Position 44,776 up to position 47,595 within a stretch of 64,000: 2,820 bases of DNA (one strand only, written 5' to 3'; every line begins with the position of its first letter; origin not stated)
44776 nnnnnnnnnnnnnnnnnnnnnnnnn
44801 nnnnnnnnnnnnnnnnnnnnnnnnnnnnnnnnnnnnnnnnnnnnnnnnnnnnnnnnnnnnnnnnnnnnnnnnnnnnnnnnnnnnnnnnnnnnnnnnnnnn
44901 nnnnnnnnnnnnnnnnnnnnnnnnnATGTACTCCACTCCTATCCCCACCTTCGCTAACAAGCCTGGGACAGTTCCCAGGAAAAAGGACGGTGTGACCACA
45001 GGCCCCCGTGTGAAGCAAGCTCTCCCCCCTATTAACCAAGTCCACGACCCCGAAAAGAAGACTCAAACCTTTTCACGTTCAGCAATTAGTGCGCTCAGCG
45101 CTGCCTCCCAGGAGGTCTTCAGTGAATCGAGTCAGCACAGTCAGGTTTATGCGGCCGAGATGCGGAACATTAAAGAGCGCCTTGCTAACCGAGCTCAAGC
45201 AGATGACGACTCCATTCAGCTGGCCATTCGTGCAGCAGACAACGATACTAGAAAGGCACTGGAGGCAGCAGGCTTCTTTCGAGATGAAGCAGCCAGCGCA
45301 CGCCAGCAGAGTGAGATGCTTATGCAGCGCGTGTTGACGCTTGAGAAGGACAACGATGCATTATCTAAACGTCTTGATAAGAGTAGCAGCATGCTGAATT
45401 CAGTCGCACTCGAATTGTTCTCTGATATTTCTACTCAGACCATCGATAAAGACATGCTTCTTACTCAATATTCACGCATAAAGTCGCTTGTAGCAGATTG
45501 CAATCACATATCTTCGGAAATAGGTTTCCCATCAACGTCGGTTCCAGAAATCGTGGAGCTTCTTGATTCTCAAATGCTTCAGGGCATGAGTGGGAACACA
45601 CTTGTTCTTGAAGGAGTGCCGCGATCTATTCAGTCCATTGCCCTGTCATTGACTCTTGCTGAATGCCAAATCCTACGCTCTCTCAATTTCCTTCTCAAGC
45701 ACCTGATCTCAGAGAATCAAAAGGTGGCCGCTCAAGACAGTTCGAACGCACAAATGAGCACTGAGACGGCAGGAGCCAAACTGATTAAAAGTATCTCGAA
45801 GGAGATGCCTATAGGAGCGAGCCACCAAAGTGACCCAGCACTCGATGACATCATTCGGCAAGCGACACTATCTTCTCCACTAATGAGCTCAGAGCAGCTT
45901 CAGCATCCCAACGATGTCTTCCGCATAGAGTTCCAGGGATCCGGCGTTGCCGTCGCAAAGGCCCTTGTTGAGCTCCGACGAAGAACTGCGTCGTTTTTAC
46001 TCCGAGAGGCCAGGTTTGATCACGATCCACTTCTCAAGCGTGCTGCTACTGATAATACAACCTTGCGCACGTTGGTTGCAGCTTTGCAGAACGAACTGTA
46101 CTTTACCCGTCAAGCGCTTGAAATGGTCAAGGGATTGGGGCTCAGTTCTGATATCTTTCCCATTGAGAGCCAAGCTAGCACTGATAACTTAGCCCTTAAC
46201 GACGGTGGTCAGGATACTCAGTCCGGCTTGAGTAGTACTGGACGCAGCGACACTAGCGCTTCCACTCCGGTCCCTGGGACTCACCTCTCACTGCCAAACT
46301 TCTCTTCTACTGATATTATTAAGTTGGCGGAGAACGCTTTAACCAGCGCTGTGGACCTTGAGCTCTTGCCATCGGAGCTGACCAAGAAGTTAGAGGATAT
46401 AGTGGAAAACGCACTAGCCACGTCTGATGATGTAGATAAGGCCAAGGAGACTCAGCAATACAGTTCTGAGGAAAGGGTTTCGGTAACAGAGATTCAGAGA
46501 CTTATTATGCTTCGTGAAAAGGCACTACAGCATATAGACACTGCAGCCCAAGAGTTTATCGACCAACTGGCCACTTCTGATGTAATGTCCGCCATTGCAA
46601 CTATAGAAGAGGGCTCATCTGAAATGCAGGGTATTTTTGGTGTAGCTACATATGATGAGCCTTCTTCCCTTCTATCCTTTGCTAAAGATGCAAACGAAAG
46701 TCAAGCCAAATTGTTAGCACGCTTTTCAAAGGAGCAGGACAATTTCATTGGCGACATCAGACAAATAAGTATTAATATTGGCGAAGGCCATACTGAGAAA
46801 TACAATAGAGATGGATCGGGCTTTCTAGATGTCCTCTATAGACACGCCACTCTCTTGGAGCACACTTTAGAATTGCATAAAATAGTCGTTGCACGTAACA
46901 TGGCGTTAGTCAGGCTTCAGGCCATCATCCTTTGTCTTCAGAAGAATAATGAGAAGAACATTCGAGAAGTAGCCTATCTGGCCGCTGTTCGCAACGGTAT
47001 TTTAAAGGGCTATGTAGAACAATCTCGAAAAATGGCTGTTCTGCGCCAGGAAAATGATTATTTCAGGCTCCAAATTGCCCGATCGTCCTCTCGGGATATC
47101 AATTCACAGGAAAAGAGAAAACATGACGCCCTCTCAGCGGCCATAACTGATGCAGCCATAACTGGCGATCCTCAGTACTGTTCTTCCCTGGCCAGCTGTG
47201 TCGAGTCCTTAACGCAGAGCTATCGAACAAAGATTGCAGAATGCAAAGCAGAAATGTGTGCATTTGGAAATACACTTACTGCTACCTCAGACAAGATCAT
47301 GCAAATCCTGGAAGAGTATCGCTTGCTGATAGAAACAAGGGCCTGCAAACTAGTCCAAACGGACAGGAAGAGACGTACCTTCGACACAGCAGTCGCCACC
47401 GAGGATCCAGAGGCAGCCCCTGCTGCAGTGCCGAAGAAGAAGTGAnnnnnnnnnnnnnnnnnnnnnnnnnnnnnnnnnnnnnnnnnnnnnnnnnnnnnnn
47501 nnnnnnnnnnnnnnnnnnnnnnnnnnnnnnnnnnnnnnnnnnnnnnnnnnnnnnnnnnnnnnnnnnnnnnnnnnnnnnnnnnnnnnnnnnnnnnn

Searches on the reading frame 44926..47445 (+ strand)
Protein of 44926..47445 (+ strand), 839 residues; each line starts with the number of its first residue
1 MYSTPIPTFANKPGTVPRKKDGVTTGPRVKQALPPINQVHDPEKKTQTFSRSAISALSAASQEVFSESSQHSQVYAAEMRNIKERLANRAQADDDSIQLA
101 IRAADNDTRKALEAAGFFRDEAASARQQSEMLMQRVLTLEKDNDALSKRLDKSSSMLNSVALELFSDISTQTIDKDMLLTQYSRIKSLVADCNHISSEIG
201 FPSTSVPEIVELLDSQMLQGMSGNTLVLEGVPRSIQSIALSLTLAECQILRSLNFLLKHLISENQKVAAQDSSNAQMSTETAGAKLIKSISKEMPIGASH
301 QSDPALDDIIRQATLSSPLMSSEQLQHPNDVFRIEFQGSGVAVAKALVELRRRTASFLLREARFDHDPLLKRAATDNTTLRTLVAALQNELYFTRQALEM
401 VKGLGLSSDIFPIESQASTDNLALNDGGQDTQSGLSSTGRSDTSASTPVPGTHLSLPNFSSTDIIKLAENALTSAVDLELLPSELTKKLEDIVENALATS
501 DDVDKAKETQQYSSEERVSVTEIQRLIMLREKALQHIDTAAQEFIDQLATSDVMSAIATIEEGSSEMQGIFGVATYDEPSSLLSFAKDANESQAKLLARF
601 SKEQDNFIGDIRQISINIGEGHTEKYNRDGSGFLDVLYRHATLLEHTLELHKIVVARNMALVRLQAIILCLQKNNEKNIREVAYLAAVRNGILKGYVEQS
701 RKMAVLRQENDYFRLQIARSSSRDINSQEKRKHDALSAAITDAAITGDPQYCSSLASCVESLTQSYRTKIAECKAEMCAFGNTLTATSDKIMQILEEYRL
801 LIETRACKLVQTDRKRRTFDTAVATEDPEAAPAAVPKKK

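Call 3: search_protein_families(library=pfam, proteins=[window:44926-47445:+], max_evalue=0.01)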
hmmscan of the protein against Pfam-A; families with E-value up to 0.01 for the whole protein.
window:44926-47445:+ (839 aa): 1 family
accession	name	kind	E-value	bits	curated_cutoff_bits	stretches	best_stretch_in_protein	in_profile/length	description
PF17243.7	POTRA_TamA_1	-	0.0059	17.1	26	0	80-130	13-63/74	POTRA domain TamA domain 1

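Call 26: find_homologous_proteins(query=window:44926-47445:+)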
Query window:44926-47445:+ (839 aa): 6 proteins with E <= 0.001 among 8000 candidates.
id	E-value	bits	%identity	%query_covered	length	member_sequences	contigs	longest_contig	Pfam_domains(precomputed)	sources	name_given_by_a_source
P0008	0.0e+0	1772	99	100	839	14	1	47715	-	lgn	-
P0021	0.0e+0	1524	85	100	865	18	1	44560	-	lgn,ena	-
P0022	0.0e+0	1506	84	100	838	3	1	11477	-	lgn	-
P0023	6.5e-218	744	48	100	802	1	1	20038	-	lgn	-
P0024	2.0e-213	729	47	100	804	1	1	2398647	-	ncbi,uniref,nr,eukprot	ncbi:hypothetical protein GMRT_15576 [Giardia muris]|uniref:Uncharacterized protein n=1 Tax=Giardia 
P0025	2.7e-160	553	41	93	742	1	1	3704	-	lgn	-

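Call 27: find_encoding_contigs(protein=P0024, flank=6000, max_places=3)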
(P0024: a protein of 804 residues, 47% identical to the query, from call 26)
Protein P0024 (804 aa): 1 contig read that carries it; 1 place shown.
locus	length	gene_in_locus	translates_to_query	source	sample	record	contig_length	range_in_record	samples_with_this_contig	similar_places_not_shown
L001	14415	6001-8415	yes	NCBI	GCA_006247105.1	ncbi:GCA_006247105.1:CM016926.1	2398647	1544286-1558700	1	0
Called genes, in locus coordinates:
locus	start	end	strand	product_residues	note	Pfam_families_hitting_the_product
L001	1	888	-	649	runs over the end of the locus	PF13347:MFS_2 (faint), PF07690:MFS_1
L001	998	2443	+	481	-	PF08156:NOP5NT, PF01798:Nop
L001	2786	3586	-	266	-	PF28229:FAM228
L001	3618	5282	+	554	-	PF12796:Ank_2, PF13637:Ank_4, PF13857:Ank_5 (weak), PF12796:Ank_2 (weak), PF13857:Ank_5 (weak), PF12796:Ank_2, PF13637:Ank_4, PF13920:zf-C3HC4_3, +4 more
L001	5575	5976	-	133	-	PF00125:Histone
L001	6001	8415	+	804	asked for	-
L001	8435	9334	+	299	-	-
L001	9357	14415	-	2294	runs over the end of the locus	-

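Call 28: find_encoding_contigs(protein=P0023, flank=6000, max_places=3)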
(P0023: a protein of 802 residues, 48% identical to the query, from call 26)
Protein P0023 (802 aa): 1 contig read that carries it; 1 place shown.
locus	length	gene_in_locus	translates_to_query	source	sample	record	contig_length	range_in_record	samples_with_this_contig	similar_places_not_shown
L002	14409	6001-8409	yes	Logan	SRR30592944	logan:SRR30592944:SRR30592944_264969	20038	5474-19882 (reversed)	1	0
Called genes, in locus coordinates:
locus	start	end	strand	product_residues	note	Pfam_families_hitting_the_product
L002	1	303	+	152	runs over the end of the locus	?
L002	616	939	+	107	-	-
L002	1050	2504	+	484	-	PF08156:NOP5NT, PF01798:Nop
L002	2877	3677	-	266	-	PF28229:FAM228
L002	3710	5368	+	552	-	PF00023:Ank (faint), PF13606:Ank_3 (faint), PF12796:Ank_2, PF13857:Ank_5 (weak), PF12796:Ank_2 (weak), PF13857:Ank_5 (weak), PF12796:Ank_2, PF13920:zf-C3HC4_3, +2 more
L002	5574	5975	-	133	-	PF00125:Histone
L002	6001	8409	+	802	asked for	-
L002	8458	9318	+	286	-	-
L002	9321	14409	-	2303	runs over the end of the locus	-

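Call 49: predict_structure(alignment_id=A1)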
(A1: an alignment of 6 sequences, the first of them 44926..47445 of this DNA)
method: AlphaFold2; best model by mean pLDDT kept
length: 839 residues; sequences in the alignment: 6
mean_pLDDT: 48.3   pTM: 0.29
mean pLDDT of the five models: 48.3, 47.0, 46.5, 43.7, 42.5
residues with pLDDT >= 90: 3; 70-90: 115; 50-70: 230; < 50: 491
segments of 3 or more residues with pLDDT < 50: 1-76, 92-100, 276-486, 495-523, 559-577, 627-631, 671-745, 783-785, 790-792, 794-803, 805-811, 813-816, 819-835, 837-839
pLDDT, mean of each block of 10 residues (from residue 1): 30 27 29 26 26 30 33 48 54 45 57 55 60 71 80 80 61 77 90 82 75 82 74 79 84 82 73 47 24 24 37 37 43 40 38 36 35 38 43 40 31 28 26 26 27 28 36 32 44 47 38 34 49 58 60 51 45 44 58 64 64 60 51 54 60 61 57 39 33 35 41 41 35 40 48 55 57 54 47 44 47 46 37 36
secondary structure, 60 per line:
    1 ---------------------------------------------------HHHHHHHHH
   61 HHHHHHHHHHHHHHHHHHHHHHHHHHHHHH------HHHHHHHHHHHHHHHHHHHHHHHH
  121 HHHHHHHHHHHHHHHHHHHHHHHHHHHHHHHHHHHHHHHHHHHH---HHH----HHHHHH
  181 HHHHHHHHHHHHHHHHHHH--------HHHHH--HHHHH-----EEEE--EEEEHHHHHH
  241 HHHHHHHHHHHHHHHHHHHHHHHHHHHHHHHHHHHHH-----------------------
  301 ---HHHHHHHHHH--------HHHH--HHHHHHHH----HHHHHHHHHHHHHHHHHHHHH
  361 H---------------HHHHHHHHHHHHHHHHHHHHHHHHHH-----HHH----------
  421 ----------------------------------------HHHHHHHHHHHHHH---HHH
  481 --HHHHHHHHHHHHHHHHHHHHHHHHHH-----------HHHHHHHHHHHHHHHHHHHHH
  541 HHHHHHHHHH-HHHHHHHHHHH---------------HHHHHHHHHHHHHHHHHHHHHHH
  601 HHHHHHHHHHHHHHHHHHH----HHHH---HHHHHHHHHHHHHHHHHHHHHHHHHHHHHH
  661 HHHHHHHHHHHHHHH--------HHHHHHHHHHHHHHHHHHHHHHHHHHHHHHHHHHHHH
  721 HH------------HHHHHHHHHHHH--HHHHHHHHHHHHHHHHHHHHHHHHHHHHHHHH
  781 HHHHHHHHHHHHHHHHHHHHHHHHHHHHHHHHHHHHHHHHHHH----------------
elements in order (helices of 4 or more, strands of 3 or more residues): H52-90 H97-164 H175-199 H208-212 H215-219 E225-228 E231-234 H235-277 H304-313 H322-325 H328-335 H340-361 H377-402 H461-474 H483-508 H520-550 H552-562 H578-619 H624-627 H631-675 H684-722 H735-746 H749-823

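Call 53: fold_search(model_id=the predicted structure, library=pdb)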
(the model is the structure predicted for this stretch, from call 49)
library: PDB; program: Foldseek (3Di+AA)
matches with E <= 10: 170; with E <= 0.001: 0
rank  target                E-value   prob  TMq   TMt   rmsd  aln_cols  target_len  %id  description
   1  8otz_EW               1.8e-01  0.38  0.11  0.24  53.8       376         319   12  48-nm repeat of the native axonemal doublet microtubule from bovine sperm (released 2023-11-22)
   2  8snb_8S               3.3e-01  0.47  0.10  0.27  33.0       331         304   13  atomic model of sea urchin sperm doublet microtubule (48-nm periodicity) (released 2023-06-28)
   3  8i7o_B3               3.3e-01  0.11  0.08  0.15  36.8       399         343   12  In situ structure of axonemal doublet microtubules in mouse sperm with 16-nm repeat (released 2023-10-11)
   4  8i7r_B4               4.2e-01  0.12  0.08  0.16  35.0       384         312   12  In situ structure of axonemal doublet microtubules in mouse sperm with 48-nm repeat (released 2023-10-11)
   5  9cpb_6A               7.5e-01  0.35  0.12  0.31  22.6       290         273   14  Atomic model of bovine Fallopian tube cilia doublet microtubule (48-nm periodicity) (released 2024-10-30)
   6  5ayh                  7.9e-01  0.33  0.12  0.33  30.0       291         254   12  Structure of the entire dynein stalk region (released 2015-12-16)
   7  8to0_L                8.7e-01  0.15  0.11  0.23  34.3       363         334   14  48-nm repeating structure of doublets from mouse sperm flagella (released 2023-11-01)
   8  6ixv_A                9.2e-01  0.38  0.10  0.33  25.2       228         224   17  Crystal structure of SH3BP5-Rab11a (released 2019-03-20)
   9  7rro_D0               9.2e-01  0.13  0.09  0.21  24.2       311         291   12  Structure of the 48-nm repeat doublet microtubule from bovine tracheal cilia (released 2021-10-27)
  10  6djl_E                9.7e-01  0.35  0.10  0.31  27.5       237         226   17  Crystal structure of the Rab11 GEF SH3BP5 bound to nucleotide free Rab11A (released 2018-09-26)
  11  9fqr_FA               9.7e-01  0.07  0.08  0.15  34.7       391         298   14  96-nm repeat of axonemal doublet microtubules from bovine sperm (released 2025-03-26)
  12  8i7r_D2               1.1e+00  0.14  0.10  0.22  39.8       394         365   12  In situ structure of axonemal doublet microtubules in mouse sperm with 48-nm repeat (released 2023-10-11)
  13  7ekm_A                1.1e+00  0.44  0.10  0.13  12.2       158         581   14  Mitochondrial outer membrane protein (released 2021-08-25)
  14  6ixg_B                1.1e+00  0.23  0.08  0.28  26.0       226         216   17  Crystal structure of native apo SH3BP5 (P41) (released 2019-03-20)
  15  9fqr_Fz               1.4e+00  0.15  0.09  0.27  38.4       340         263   11  96-nm repeat of axonemal doublet microtubules from bovine sperm (released 2025-03-26)
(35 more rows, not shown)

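Call 54: search_protein_representatives(alignment_id=A1)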
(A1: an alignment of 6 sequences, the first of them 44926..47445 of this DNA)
Query: 6 sequences, 792 profile positions. Proteins with E-value up to 0.001 (for the whole library): 20; up to 1e-10: 14; up to 1e-30: 6. The best 20 are listed.
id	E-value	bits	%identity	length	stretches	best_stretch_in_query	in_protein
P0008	0.0e+00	1487.3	-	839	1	1-792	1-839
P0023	0.0e+00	1418.8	-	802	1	1-791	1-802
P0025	0.0e+00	1194.2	-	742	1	60-792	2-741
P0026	3.8e-114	399.2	-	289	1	133-348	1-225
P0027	3.8e-96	339.7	-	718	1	64-791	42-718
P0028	1.0e-51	192.8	-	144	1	549-657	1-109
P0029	4.5e-29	117.8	-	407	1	414-791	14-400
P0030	7.9e-26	107.1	-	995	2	244-504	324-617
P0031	6.0e-23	97.6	-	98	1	310-390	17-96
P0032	2.7e-21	92.1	-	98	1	299-390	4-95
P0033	5.2e-13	64.7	-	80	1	334-397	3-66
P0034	3.3e-12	62.0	-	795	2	373-782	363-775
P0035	5.1e-12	61.4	-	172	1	603-779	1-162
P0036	1.5e-11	59.9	-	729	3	328-389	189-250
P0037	3.5e-10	55.3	-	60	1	565-622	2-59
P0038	1.4e-08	50.1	-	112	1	60-127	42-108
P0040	2.2e-04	36.2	-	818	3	575-632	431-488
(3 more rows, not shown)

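Call 55: list_cluster_members(proteins=[P0027, P0029, P0030, P0034, P0036, P0040, P0025, P0023, P0035, P0038])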
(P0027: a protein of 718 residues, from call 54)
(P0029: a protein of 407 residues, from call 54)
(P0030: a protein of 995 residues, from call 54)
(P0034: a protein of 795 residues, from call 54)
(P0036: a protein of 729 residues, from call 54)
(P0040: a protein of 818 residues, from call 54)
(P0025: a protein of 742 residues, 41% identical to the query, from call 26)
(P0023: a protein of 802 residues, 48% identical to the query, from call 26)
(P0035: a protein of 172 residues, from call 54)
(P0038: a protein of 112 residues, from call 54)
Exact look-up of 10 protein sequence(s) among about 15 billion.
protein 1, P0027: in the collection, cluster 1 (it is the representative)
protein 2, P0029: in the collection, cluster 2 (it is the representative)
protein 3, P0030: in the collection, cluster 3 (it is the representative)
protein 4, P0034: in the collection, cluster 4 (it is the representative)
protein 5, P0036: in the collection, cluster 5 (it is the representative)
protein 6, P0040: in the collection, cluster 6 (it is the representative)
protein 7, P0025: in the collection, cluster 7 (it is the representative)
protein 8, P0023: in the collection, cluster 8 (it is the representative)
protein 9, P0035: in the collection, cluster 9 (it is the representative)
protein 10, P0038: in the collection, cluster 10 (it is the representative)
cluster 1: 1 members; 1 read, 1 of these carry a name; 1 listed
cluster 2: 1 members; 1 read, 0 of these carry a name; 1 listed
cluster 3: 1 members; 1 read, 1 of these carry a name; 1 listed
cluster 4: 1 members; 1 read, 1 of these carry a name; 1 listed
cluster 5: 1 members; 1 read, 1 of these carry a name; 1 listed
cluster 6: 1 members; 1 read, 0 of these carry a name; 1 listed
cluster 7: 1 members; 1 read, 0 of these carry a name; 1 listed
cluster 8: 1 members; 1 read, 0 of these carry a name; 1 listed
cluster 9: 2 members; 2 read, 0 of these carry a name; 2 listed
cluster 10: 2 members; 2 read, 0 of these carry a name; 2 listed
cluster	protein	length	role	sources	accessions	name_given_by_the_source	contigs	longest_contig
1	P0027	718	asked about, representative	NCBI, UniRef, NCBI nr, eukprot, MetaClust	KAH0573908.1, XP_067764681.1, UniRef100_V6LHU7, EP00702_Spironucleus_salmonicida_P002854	hypothetical protein SS50377_23843 [Spironucleus salmonicida] | Uncharacterized protein n=1 Tax=Spironucleus salmonicida TaxID=348837 RepID=V6LHU7_9EUKA | EST44145.1 hypothetical protein SS50377_16046 [Spironucleus salmonicida]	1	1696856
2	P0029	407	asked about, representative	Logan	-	-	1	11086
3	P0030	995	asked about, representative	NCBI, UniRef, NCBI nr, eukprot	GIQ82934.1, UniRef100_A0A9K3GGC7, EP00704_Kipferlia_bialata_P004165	hypothetical protein KIPB_004165 [Kipferlia bialata] | Uncharacterized protein n=1 Tax=Kipferlia bialata TaxID=797122 RepID=A0A9K3GGC7_9EUKA | g4165.t1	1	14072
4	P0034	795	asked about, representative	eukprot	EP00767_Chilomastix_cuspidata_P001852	gnl/Chilomastix_cuspidata/1979.p1 ...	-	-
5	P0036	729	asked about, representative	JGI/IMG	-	hypothetical protein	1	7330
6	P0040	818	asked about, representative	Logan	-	-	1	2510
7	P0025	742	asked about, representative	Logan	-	-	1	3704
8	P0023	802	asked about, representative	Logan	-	-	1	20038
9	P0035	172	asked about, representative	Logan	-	-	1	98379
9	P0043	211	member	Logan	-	-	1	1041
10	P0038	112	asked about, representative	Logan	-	-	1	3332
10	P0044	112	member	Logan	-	-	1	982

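Call 56: find_encoding_contigs(protein=P0027, flank=8000, max_places=3)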
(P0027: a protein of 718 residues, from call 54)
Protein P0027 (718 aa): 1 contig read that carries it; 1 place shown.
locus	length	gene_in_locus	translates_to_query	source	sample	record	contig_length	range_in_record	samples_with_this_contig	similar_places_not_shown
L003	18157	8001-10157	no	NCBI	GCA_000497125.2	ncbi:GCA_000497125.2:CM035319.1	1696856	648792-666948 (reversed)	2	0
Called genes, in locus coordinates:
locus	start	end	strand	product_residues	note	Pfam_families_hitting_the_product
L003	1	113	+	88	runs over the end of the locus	-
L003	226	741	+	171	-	-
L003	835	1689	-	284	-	-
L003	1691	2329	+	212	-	-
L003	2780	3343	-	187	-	-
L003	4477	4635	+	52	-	-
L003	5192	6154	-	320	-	-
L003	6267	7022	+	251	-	-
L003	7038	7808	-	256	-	-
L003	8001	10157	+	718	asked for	-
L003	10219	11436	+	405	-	-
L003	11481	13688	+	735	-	-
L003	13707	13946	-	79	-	-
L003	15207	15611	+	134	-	-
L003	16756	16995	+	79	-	-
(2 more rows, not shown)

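Call 57: find_encoding_contigs(protein=P0030, flank=8000, max_places=3)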
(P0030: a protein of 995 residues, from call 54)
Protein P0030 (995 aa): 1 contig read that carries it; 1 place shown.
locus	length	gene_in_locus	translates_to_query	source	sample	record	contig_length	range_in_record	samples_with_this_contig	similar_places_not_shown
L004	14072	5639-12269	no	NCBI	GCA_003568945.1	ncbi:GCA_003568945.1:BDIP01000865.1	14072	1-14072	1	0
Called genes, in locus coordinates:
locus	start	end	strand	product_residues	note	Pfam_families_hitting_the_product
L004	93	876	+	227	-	PF07985:SRR1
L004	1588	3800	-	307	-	PF12796:Ank_2, PF00023:Ank (faint), PF13606:Ank_3 (faint), PF13637:Ank_4 (faint), PF13857:Ank_5 (faint), PF12796:Ank_2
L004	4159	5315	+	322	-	-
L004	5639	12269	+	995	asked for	-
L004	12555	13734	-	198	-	-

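Call 60: search_solved_structures(query=A3, max_evalue=1)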
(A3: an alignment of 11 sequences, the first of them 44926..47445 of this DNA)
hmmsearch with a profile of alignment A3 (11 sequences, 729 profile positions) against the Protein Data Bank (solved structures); distinct sequences matched with E-value up to 1: 1.
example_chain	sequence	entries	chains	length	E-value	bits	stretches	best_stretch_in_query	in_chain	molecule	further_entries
5wlq_A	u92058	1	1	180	0.25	13.1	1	420-516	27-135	Capsid assembly scaffolding protein,Myosin-7,Microtubule-associated protein RP/EB family m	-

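Call 61: search_protein_families(library=pfam, alignment_id=A3, max_evalue=0.1)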
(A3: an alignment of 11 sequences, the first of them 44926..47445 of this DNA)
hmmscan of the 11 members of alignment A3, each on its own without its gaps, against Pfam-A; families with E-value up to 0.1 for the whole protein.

A. member 1, window:44926-47445:+ (839 aa): 2 families
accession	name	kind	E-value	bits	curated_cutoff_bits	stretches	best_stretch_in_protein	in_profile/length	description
PF17243.7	POTRA_TamA_1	-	0.0059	17.1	26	1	80-130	13-63/74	POTRA domain TamA domain 1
PF11735.13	CAP59_mtransfer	-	0.014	15.5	28.8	0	485-545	54-117/242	Cryptococcal mannosyltransferase 1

B. families by the number of members that match (of 11 scanned): 19 families
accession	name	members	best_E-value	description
PF00170.26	bZIP_1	2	0.0057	bZIP transcription factor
PF11735.13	CAP59_mtransfer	2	0.014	Cryptococcal mannosyltransferase 1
PF00612.33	IQ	1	0.0004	IQ calmodulin-binding motif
PF04513.17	Baculo_PEP_C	1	0.00075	Baculovirus polyhedron envelope protein, PEP, C terminus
PF03999.17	MAP65_ASE1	1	0.0012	Microtubule associated protein (MAP65/ASE1 family)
PF05659.16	RPW8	1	0.0046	Arabidopsis broad-spectrum mildew resistance protein RPW8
PF17243.7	POTRA_TamA_1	1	0.0059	POTRA domain TamA domain 1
PF01262.27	AlaDh_PNT_C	1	0.02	Alanine dehydrogenase/PNT, C-terminal domain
PF04361.18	DUF494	1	0.03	Protein of unknown function (DUF494)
PF05344.16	DUF746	1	0.042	Domain of Unknown Function (DUF746)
PF02833.19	DHHA2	1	0.051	DHHA2 domain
PF24245.1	INO80F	1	0.052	INO80 complex subunit F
PF04872.18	Pox_L5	1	0.055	Poxvirus L5 protein family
PF06698.16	DUF1192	1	0.057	Protein of unknown function (DUF1192)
PF14662.11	KASH_CCD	1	0.057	Coiled-coil region of CCDC155 or KASH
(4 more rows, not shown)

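Call 71: find_encoding_contigs(protein=P0021, flank=1500, max_places=2)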
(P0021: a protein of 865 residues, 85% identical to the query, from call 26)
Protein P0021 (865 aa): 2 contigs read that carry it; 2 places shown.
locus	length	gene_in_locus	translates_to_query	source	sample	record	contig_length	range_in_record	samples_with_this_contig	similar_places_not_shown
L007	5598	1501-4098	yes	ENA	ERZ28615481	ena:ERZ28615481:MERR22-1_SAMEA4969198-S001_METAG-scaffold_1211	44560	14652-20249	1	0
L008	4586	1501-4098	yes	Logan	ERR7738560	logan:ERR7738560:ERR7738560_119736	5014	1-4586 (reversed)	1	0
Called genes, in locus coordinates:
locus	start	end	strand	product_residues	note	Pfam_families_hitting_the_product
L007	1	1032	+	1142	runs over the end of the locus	-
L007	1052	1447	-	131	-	PF00125:Histone, PF15511:CENP-T_C (weak)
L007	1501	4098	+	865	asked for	-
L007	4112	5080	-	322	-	PF05132:RNA_pol_Rpc4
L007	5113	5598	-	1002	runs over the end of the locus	-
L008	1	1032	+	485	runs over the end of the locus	?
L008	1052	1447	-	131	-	PF00125:Histone, PF15511:CENP-T_C (weak)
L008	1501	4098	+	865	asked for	-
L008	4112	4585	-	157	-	?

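Call 72: find_encoding_contigs(protein=P0022, flank=1500, max_places=2)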
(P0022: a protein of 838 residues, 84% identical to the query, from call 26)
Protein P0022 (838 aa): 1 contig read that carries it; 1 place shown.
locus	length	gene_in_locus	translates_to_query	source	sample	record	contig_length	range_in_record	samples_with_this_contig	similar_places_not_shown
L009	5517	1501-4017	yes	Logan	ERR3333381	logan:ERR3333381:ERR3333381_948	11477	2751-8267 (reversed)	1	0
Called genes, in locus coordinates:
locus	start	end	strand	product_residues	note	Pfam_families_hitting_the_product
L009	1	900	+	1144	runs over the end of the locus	-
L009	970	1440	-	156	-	PF00125:Histone, PF15511:CENP-T_C (weak)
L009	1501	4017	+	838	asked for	-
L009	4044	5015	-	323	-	PF05132:RNA_pol_Rpc4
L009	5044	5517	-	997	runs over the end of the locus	-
